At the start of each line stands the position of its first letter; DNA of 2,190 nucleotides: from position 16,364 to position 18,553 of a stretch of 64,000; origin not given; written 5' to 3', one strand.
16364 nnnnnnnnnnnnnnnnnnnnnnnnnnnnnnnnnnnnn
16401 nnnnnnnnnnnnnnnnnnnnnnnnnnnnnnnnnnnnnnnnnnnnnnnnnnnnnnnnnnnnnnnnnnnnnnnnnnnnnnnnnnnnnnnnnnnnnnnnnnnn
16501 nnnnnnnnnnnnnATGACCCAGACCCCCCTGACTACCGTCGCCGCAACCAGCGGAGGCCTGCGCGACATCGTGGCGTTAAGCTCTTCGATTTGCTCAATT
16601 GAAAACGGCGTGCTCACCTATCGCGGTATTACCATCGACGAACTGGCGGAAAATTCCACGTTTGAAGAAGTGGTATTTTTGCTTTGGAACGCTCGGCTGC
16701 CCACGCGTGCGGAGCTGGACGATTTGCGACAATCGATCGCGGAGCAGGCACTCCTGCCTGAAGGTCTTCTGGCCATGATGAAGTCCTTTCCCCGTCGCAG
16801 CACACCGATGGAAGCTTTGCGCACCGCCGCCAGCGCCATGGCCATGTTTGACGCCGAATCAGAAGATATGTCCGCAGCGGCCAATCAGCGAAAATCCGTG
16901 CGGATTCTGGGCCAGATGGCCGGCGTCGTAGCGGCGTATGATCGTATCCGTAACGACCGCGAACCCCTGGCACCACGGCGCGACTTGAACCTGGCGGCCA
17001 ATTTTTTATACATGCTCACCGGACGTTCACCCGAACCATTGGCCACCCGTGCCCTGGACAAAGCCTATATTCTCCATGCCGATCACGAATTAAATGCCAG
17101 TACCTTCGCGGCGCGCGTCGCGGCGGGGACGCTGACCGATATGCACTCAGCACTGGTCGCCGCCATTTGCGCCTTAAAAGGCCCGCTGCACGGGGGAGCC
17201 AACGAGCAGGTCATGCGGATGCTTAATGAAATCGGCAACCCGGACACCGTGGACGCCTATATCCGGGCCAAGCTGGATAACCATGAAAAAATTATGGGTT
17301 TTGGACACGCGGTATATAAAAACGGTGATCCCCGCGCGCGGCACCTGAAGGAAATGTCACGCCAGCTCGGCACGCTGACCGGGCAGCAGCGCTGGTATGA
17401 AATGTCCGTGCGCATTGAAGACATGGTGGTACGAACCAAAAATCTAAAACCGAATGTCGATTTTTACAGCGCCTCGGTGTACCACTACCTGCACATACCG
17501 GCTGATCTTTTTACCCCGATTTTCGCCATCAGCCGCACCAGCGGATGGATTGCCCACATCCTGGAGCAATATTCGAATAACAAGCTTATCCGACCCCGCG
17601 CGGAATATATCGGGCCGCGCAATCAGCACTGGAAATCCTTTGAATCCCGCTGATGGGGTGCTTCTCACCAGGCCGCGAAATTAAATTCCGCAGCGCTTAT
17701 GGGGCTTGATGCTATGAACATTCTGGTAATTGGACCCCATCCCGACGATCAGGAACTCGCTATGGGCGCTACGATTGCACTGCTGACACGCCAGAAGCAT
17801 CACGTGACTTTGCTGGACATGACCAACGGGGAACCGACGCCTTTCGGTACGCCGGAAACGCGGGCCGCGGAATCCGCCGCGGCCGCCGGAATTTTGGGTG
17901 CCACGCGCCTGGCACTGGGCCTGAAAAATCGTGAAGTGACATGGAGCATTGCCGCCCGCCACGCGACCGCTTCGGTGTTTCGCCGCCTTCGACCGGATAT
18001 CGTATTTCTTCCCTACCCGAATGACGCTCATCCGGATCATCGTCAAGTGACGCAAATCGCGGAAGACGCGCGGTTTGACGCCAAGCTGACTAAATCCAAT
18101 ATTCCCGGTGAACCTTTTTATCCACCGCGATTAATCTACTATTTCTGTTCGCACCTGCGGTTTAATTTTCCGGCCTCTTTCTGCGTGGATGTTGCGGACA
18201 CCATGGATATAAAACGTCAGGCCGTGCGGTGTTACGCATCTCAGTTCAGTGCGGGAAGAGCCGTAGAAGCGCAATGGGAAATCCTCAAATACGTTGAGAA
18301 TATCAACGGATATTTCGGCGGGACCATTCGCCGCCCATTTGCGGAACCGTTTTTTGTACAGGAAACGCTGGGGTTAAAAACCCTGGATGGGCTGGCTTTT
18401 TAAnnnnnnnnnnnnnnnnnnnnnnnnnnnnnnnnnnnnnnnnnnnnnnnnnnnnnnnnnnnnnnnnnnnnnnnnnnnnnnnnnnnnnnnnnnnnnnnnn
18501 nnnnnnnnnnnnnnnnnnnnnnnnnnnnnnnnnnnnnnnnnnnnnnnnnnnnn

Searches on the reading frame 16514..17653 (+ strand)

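Call 9: search_protein_families(library=ncbifam, proteins=[window:16514-17653:+], max_evalue=0.00001)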
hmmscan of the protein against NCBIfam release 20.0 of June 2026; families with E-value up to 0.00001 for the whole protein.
window:16514-17653:+ (379 aa): 22 families
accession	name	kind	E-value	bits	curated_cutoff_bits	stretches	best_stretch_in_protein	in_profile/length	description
NF010637.0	PRK14034.1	equivalog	1.1e-162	541.3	594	1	13-379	4-371/372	citrate synthase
NF010638.0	PRK14035.1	equivalog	1.3e-150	501.3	572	1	11-379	3-372/372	citrate synthase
TIGR01800.1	cit_synth_II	subfamily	2e-147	490.8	421.3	1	15-379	2-368/368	2-methylcitrate synthase/citrate synthase II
NF041301.1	Cit_synth_Halo_CitZ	equivalog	2.9e-127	424.8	550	1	15-379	8-379/379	citrate synthase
NF010639.0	PRK14036.1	equivalog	4.3e-120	400.9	502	1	13-379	7-378/379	citrate synthase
NF010636.0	PRK14033.1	equivalog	3.1e-116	388.3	479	1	14-372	11-371/376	bifunctional 2-methylcitrate synthase/citrate synthase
NF009006.1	PRK12351.1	equivalog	1.4e-108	362.7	550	1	12-379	6-376/376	bifunctional 2-methylcitrate synthase/citrate synthase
NF009004.0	PRK12349.1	equivalog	1.1e-106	356.8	508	1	13-372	8-370/372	citrate synthase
NF041157.1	Cit_synThplmales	equivalog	5.7e-101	338.3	590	1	13-379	5-376/377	citrate synthase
NF010640.0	PRK14037.1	subfamily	1.9e-90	303.5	504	1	13-379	5-377/377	citrate synthase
NF004126.0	PRK05614.1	equivalog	5.3e-89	298.6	505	1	21-378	54-429/430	citrate synthase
NF009005.0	PRK12350.1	subfamily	1.9e-81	274.1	332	1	13-375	5-357/366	citrate synthase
TIGR01798.1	cit_synth_I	equivalog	1.2e-78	264.6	485.15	1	21-369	41-408/412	citrate synthase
NF010635.0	PRK14032.1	subfamily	1.1e-67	228.5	426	1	30-372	65-442/448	citrate synthase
NF007128.0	PRK09569.1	subfamily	1.1e-40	139.7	344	1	8-362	34-420/437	citrate (Si)-synthase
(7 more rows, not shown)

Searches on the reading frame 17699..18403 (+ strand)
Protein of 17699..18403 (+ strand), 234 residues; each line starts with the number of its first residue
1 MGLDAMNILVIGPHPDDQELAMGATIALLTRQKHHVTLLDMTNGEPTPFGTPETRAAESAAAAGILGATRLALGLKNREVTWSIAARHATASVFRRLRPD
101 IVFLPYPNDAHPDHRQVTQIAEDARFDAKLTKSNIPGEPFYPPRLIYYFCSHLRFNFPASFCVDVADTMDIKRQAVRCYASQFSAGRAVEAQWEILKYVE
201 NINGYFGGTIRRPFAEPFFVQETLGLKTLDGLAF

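Call 9: search_protein_families(library=ncbifam, proteins=[window:17699-18403:+], max_evalue=0.00001)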
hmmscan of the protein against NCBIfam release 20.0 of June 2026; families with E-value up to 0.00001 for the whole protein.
window:17699-18403:+ (234 aa): 3 families
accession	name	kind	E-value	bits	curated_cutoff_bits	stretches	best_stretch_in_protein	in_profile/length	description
TIGR04001.1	thiol_BshB1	equivalog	9.3e-51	172.7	182.5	1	6-225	2-225/226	bacillithiol biosynthesis deacetylase BshB1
TIGR04000.1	thiol_BshB2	equivalog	6e-09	35.9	195.25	1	8-184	3-186/217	bacillithiol biosynthesis deacetylase BshB2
TIGR03445.1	mycothiol_MshB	equivalog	1.4e-08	34.9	224.35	0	10-71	2-62/284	N-acetyl-1-D-myo-inositol-2-amino-2-deoxy-alpha-D-glucopyranoside deacetylase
